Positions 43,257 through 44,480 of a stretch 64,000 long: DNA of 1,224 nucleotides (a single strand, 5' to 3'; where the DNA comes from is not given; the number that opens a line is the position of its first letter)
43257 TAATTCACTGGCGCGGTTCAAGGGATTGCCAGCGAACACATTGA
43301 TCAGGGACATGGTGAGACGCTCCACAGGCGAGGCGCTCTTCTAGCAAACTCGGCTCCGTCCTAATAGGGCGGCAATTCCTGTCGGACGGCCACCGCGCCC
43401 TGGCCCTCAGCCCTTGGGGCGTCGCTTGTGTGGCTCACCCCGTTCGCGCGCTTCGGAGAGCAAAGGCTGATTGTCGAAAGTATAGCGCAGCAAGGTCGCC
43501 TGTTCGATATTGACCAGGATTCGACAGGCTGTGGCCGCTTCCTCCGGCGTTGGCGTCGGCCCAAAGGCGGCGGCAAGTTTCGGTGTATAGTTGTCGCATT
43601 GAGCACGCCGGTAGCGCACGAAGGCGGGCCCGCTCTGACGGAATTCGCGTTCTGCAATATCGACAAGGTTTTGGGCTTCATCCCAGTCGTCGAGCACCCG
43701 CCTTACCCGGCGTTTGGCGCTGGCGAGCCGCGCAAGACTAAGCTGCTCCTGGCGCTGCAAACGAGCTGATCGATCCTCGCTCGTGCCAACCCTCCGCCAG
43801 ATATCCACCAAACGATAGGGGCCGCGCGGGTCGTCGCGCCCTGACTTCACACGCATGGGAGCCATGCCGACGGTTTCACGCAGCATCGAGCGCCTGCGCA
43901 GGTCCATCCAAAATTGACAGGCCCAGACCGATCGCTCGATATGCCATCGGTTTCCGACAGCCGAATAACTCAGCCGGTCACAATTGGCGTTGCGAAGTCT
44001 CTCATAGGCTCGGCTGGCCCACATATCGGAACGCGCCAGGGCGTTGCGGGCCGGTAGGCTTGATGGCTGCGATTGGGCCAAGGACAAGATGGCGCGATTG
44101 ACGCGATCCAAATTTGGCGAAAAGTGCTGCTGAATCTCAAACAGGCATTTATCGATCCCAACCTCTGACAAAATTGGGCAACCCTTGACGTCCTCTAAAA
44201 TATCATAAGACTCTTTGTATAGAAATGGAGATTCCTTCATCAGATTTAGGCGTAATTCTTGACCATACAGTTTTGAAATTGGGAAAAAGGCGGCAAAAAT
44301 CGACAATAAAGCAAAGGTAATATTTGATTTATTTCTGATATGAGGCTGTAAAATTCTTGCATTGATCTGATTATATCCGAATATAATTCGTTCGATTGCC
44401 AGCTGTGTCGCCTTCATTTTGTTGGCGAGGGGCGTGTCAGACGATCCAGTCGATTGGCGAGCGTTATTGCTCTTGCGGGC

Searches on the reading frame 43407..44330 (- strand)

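Call 6: search_protein_families(library=pfam, max_evalue=1, proteins=[window:43407-44330:-])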
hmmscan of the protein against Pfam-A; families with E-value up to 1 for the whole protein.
window:43407-44330:- (307 aa): 1 family
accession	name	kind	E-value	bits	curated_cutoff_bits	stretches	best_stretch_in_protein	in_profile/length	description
PF07007.17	LprI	-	0.1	13.4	22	1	191-255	18-81/106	Lysozyme inhibitor LprI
